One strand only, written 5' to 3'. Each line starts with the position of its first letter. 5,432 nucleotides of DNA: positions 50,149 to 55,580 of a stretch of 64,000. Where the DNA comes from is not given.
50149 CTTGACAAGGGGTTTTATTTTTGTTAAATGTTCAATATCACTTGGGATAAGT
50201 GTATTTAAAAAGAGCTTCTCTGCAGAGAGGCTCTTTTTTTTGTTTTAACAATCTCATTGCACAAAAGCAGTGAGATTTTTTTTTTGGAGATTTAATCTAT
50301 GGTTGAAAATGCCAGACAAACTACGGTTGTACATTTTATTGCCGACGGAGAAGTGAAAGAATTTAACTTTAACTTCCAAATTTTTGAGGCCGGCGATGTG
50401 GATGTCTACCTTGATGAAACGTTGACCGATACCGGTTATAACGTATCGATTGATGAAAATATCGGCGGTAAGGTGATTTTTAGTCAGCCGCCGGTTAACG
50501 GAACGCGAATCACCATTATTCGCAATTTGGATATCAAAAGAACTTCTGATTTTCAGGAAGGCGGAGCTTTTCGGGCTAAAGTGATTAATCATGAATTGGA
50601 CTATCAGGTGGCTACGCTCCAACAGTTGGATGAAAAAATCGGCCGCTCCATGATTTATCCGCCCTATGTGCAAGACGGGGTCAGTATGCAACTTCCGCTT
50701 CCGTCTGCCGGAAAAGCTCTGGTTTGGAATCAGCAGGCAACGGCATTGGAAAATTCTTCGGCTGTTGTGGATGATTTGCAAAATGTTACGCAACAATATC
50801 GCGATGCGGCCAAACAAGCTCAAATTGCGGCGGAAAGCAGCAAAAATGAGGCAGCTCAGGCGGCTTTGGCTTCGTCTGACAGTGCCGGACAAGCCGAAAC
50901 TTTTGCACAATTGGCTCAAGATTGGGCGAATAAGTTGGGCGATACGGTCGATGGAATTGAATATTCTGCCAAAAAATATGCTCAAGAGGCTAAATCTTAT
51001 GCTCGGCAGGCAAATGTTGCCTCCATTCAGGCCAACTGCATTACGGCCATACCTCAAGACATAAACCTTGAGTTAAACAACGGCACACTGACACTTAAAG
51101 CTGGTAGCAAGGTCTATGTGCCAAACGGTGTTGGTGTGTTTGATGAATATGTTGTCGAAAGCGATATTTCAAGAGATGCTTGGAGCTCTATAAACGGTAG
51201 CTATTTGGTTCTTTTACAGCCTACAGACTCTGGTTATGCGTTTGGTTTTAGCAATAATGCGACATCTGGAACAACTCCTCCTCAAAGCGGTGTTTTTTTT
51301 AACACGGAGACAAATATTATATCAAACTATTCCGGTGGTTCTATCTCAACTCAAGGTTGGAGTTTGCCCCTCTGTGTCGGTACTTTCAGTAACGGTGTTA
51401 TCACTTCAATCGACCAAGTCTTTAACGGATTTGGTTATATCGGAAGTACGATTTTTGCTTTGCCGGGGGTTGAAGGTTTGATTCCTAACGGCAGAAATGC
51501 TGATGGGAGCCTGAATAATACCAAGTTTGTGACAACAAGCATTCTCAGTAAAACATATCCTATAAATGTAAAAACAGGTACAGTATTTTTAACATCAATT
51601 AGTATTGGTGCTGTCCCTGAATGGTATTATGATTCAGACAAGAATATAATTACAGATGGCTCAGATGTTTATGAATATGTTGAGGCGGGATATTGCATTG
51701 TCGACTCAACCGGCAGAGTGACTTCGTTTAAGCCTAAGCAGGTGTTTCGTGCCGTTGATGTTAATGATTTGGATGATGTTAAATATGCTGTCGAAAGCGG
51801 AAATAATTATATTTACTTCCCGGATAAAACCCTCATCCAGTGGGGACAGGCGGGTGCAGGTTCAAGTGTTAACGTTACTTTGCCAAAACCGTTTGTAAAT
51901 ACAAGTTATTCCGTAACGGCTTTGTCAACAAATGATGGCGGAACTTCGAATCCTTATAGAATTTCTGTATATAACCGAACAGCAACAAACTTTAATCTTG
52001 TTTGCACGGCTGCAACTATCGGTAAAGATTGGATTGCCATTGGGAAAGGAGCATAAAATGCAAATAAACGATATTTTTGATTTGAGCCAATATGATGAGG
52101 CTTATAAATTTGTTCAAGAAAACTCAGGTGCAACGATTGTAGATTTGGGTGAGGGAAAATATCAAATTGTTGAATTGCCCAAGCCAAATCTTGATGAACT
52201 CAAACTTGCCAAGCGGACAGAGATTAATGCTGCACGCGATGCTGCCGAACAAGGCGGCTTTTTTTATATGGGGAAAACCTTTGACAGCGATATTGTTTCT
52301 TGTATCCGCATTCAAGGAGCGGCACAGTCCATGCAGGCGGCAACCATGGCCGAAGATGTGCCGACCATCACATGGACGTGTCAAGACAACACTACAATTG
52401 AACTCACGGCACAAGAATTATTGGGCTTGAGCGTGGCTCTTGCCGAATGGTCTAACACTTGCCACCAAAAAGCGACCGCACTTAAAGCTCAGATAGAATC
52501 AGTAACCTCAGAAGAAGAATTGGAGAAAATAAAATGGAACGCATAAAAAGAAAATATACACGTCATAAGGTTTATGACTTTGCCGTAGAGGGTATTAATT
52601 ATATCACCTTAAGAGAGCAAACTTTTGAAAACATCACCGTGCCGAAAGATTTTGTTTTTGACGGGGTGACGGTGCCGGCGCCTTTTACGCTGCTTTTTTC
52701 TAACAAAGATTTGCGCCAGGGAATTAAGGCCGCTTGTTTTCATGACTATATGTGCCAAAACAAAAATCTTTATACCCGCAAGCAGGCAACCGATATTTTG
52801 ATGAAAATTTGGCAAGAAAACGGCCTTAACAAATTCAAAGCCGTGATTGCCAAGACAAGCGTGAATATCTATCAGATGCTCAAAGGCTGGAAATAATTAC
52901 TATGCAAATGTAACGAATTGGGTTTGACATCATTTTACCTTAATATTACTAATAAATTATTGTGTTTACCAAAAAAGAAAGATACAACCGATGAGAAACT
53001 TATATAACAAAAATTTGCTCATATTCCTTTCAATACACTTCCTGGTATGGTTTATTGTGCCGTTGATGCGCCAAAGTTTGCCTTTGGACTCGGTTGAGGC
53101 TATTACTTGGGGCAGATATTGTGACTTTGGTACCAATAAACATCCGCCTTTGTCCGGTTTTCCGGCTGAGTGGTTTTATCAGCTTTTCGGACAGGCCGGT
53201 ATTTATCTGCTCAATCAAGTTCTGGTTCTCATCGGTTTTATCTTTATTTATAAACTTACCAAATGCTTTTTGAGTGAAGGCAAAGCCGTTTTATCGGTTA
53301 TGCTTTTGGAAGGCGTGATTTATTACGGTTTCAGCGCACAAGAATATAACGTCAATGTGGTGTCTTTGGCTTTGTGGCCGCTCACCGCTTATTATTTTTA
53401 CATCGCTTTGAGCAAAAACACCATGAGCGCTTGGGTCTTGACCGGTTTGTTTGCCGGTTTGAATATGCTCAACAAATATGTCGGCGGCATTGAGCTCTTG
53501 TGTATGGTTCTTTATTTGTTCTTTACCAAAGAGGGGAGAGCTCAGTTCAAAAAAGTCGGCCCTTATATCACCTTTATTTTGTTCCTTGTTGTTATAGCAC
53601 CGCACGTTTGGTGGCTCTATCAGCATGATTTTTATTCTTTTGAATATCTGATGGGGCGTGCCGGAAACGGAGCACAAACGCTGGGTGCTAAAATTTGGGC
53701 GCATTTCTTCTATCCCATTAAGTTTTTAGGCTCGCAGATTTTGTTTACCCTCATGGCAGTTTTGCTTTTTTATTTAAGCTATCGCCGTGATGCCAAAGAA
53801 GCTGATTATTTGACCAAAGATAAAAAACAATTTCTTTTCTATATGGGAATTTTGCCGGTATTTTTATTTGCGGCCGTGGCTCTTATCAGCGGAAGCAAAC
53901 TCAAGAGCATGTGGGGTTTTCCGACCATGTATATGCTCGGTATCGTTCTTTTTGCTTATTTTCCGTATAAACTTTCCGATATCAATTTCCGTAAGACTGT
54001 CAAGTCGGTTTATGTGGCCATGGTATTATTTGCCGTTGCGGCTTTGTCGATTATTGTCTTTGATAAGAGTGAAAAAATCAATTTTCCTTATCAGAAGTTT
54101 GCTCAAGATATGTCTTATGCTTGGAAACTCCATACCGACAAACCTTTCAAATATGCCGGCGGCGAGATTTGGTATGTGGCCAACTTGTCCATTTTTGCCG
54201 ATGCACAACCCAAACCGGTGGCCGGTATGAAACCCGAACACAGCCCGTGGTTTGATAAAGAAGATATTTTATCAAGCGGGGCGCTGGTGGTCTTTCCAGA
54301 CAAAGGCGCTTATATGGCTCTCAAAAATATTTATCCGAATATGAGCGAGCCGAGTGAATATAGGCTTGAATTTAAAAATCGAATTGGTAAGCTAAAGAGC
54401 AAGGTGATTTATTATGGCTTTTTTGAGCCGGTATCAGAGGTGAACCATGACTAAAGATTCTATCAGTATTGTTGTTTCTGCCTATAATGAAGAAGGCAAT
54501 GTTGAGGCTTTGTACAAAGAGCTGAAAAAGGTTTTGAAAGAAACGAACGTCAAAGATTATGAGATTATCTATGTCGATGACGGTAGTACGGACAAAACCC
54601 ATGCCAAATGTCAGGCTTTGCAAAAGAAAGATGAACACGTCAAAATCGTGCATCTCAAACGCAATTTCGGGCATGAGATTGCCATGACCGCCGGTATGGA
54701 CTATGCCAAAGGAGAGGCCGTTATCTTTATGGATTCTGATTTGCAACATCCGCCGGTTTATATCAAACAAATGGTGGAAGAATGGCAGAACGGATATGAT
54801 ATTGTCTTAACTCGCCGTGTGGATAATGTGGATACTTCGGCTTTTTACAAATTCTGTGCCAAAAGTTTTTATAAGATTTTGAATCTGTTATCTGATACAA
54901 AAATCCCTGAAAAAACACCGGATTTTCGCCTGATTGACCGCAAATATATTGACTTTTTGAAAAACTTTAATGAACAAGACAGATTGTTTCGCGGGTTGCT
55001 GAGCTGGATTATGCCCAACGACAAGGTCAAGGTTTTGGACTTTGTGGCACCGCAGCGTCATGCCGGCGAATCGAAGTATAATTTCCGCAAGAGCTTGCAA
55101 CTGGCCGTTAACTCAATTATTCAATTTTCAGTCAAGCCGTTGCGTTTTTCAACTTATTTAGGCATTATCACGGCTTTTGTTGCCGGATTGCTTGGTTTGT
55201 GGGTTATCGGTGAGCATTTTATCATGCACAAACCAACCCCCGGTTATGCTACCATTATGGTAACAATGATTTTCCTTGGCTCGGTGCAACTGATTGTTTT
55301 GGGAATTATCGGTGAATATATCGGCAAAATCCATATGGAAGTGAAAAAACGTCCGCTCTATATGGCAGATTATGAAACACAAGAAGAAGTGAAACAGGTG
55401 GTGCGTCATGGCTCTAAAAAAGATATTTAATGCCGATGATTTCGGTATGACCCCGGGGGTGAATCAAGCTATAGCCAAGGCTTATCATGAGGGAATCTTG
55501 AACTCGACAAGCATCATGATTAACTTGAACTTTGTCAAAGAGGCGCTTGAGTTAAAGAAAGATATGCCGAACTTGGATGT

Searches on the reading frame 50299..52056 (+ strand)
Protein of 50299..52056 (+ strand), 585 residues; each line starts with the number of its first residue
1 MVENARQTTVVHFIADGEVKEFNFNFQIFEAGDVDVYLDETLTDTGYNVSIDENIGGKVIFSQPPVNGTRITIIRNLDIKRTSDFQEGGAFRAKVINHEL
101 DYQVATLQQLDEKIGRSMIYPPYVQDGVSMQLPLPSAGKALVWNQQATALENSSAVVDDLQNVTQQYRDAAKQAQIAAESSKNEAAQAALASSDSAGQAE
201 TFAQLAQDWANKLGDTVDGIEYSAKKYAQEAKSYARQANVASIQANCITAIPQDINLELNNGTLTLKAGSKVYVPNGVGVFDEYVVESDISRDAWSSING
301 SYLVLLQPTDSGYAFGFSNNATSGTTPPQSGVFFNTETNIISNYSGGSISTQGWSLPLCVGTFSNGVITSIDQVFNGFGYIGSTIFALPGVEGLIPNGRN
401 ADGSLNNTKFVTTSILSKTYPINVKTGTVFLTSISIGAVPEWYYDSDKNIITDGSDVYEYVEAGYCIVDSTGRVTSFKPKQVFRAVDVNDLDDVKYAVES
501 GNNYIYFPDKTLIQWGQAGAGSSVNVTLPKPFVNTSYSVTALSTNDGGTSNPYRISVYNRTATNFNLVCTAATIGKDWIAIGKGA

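Call 74: search_protein_families(library=pfam, proteins=[window:50299-52056:+], max_evalue=0.0001)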
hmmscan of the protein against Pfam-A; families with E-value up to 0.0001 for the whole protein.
window:50299-52056:+ (585 aa): 1 family
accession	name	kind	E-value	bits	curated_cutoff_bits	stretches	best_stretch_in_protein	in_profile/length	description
PF21882.2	Gp53-like_C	-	1.8e-09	38.5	24.9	1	509-582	4-83/84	Putative tail fiber protein gp53-like, C-terminal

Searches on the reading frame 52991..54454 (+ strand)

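Call 45: search_protein_families(library=pfam, proteins=[window:52991-54454:+], max_evalue=0.0001)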
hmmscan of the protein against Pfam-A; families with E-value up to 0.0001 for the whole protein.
window:52991-54454:+ (487 aa): 1 family
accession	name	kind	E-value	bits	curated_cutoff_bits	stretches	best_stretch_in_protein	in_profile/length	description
PF13231.12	PMT_2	-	1.7e-30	106.8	26.1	1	50-208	1-160/160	Dolichyl-phosphate-mannose-protein mannosyltransferase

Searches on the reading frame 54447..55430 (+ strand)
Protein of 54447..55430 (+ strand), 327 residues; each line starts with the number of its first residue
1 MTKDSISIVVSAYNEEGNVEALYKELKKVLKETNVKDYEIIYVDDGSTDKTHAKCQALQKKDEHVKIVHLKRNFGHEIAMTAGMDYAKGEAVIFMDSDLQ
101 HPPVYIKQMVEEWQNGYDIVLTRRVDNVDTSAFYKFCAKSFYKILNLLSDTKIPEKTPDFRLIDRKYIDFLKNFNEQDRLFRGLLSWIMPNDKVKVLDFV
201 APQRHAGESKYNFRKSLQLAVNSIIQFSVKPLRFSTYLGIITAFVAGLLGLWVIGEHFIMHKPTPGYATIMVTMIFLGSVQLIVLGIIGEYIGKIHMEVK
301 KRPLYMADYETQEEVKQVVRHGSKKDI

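Call 74: search_protein_families(library=pfam, proteins=[window:54447-55430:+], max_evalue=0.0001)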
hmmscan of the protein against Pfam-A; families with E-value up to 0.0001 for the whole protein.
window:54447-55430:+ (327 aa): 2 families
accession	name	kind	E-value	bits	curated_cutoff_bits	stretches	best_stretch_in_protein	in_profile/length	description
PF00535.33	Glycos_transf_2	-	5.5e-37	127.7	23.3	1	7-168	1-164/168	Glycosyl transferase family 2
PF10111.15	Glyco_tranf_2_2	-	1.6e-06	28.2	27.3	1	7-99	1-92/276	Glycosyltransferase like family 2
